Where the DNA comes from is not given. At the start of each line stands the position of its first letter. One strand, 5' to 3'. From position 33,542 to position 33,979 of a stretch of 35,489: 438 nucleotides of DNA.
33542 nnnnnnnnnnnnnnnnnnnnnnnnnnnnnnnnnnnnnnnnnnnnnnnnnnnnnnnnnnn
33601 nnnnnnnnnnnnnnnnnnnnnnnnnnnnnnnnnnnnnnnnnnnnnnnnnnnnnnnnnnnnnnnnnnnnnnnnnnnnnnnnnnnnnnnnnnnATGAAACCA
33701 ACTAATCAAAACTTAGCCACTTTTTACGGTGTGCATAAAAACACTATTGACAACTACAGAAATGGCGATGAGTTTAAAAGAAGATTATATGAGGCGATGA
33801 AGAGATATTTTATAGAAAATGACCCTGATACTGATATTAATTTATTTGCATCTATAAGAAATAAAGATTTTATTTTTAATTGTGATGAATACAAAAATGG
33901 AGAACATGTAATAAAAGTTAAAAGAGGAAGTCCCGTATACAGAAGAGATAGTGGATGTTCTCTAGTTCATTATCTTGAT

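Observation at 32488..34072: Opposite-strand five-gene island with a perfect consensus promoter, inserted between the tail tube and tail chaperone genes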

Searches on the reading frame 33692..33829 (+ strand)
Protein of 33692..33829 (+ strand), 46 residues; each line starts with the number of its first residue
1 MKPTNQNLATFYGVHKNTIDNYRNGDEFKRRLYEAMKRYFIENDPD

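Call 55: search_protein_families(library=pfam, alignment_id=A6, max_evalue=0.1)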
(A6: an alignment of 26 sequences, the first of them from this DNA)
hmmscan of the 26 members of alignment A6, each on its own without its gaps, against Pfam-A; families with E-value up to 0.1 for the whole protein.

A. member 1, seq(46 aa): 1 family
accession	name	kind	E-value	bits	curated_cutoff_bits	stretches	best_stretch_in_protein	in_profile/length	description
PF12728.13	HTH_17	-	0.045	14.5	27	1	4-40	3-38/51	Helix-turn-helix domain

B. families by the number of members that match (of 26 scanned): 21 families
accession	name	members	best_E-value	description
PF12728.13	HTH_17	5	0.0075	Helix-turn-helix domain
PF01381.28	HTH_3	3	0.048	Helix-turn-helix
PF05225.22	HTH_psq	2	0.0013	helix-turn-helix, Psq domain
PF02796.21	HTH_7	2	0.0038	Helix-turn-helix domain of resolvase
PF00376.29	MerR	2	0.019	MerR family regulatory protein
PF13730.12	HTH_36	2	0.036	Helix-turn-helix domain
PF08822.17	DUF1804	2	0.039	Protein of unknown function (DUF1804)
PF13384.12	HTH_23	2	0.039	Homeodomain-like domain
PF00196.25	GerE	2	0.048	Bacterial regulatory proteins, luxR family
PF13443.12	HTH_26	2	0.053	Cro/C1-type HTH DNA-binding domain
PF13551.12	HTH_29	2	0.058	Winged helix-turn helix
PF06056.18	Terminase_5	1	0.00094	Putative ATPase subunit of terminase (gpP-like)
PF13613.12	HTH_Tnp_4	1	0.0037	Helix-turn-helix of DDE superfamily endonuclease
PF09288.16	UBA_3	1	0.027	Fungal ubiquitin-associated domain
PF17190.9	RecG_N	1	0.028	RecG N-terminal helical domain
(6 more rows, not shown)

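Call 57: find_related_loci(query=A7, collection=viral_contigs, flank=6000)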
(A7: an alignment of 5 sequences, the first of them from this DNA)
Query A7 (46 aa) in viral_contigs; peptide patterns used: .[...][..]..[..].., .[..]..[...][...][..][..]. (x = any residue, [..] = any of these).
21 stretches matched a pattern; 8 encode a relative of the query (tblastn E <= 1e-3); 8 distinct loci.
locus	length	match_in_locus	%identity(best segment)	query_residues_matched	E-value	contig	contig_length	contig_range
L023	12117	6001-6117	60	1-42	2e-12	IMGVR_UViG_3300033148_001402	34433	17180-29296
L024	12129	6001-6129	56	1-42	3e-11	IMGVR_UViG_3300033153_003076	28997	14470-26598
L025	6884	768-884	52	1-42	3e-10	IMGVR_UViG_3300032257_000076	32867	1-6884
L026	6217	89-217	49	1-42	5e-9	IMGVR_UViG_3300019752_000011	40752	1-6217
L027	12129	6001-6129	41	1-46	6e-9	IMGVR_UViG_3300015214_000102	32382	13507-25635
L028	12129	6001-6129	41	1-46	6e-9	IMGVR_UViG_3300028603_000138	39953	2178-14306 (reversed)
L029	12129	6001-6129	49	1-42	8e-9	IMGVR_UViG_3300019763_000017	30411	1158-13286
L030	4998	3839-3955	40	1-42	6e-8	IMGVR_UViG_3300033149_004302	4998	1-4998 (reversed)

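Call 75: search_protein_families(library=phrogs, max_evalue=0.01, proteins=[L030:1314-2603:-, L030:577-1314:-, L030:4191-4979:-])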
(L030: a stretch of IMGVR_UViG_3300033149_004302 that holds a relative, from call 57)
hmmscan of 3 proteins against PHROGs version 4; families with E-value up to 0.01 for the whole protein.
L030:1314-2603:- (429 aa): 7 families
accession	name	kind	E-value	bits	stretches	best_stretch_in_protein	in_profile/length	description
phrog_146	-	head and packaging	7.2e-60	204.5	1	4-402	16-448/587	portal protein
phrog_15528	-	head and packaging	6.8e-23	82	1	85-335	115-382/794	portal protein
phrog_12751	-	unknown function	3.3e-11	43.9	1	187-334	11-162/283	-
phrog_15615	-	head and packaging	1e-08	35.8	1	13-168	7-175/194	virion structural protein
phrog_220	-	head and packaging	2.9e-07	29.8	1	194-332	233-372/1338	minor head protein and DNA pilot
phrog_4660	-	head and packaging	7.6e-07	28.9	1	134-321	224-407/765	minor head protein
phrog_30637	-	unknown function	0.00041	19.3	1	159-334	2-179/1119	-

L030:577-1314:- (245 aa): 3 families
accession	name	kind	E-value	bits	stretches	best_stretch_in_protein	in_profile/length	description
phrog_324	-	head and packaging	4e-20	73.3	1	7-227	55-270/624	head morphogenesis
phrog_15127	-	head and packaging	2.1e-10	40.7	1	39-229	13-199/602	head protein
phrog_4529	-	head and packaging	0.00032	21.1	1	54-227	50-237/533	minor head protein and DNA pilot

L030:4191-4979:- (262 aa): 4 families
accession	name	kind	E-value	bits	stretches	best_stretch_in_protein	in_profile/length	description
phrog_38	-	head and packaging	2.2e-51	176.4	1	1-250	447-703/760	terminase large subunit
phrog_5573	-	head and packaging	5.6e-43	148.1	1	19-250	9-234/250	terminase large subunit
phrog_979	-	head and packaging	7.8e-12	45.6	1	75-257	410-606/642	terminase large subunit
phrog_12171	-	head and packaging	1.6e-05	26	1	185-249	31-94/110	terminase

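Call 77: search_solved_structures(query=A6, max_evalue=1)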
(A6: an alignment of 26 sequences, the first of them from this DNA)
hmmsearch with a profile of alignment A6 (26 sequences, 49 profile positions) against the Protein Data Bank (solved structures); distinct sequences matched with E-value up to 1: 2.
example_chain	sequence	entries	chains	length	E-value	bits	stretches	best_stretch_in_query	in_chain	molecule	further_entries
7r6r_A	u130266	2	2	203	0.53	13.6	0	6-24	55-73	Immunity repressor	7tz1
4j2n_A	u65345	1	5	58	0.98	12.8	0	9-25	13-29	Gp37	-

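Call 88: search_protein_families(library=pfam, max_evalue=0.1, proteins=[L023:5563-5775:+, L023:5777-6004:+, L024:5523-5669:+, L025:244-423:+, L025:426-647:+, L027:5640-5792:+, L027:5793-6014:+])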
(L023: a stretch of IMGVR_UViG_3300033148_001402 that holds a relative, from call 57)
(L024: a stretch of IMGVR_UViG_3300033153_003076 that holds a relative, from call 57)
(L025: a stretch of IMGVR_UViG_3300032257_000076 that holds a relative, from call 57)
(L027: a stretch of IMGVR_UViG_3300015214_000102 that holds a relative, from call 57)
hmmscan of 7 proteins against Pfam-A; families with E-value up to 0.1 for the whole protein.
L023:5563-5775:+ (70 aa): 1 family
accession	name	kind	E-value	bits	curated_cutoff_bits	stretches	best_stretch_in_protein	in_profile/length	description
PF05797.17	Rep_4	-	0.015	15.8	27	1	4-55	14-65/108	Yeast trans-acting factor (REP1/REP2)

L023:5777-6004:+ (75 aa): 1 family
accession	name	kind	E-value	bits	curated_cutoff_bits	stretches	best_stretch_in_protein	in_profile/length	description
PF10591.15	SPARC_Ca_bdg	-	0.018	15.8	22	1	18-73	39-92/113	Secreted protein acidic and rich in cysteine Ca binding region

L024:5523-5669:+ (48 aa): 5 families
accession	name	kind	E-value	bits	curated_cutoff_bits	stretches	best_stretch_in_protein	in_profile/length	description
PF17162.9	DUF5118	-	0.011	15.9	27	1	10-27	13-30/50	Domain of unknown function (DUF5118)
PF00397.32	WW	-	0.019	15.5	26.9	1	16-31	6-22/31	WW domain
PF21109.2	Stonustoxin_helical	-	0.043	14.4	27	1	11-43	63-95/96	Stonustoxin helical domain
PF20862.2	DUF6843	-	0.051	13.9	27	1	4-31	41-67/110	Family of unknown function (DUF6843)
PF07569.16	Hira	-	0.065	13.3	25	1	11-41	76-106/220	TUP1-like enhancer of split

L025:244-423:+ (59 aa): 0 families

L025:426-647:+ (73 aa): 1 family
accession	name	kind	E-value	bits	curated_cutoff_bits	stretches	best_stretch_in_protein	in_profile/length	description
PF07316.16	DUF1463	-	0.0018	18.6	25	1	9-44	69-104/137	Protein of unknown function (DUF1463)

L027:5640-5792:+ (50 aa): 0 families

L027:5793-6014:+ (73 aa): 1 family
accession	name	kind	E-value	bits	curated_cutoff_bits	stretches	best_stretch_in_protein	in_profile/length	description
PF05771.16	Pox_A31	-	0.024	15.1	22.4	1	10-66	57-108/113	Poxvirus A31 protein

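Call 109: find_related_loci(query=A7, collection=genome_contigs, flank=5000)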
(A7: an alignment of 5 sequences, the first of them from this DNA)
Query A7 (46 aa) in genome_contigs; peptide patterns used: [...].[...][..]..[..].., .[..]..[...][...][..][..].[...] (x = any residue, [..] = any of these).
79 stretches matched a pattern; 1 encode a relative of the query (tblastn E <= 1e-3); 1 distinct loci.
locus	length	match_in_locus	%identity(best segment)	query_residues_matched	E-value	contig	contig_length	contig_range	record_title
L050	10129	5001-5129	41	1-46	7e-10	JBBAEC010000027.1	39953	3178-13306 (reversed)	MAG: Balneolaceae bacterium isolate SO_2017_LW2_144 scaffold_2231_c1_LW138R_2017, whole genome shotgun sequence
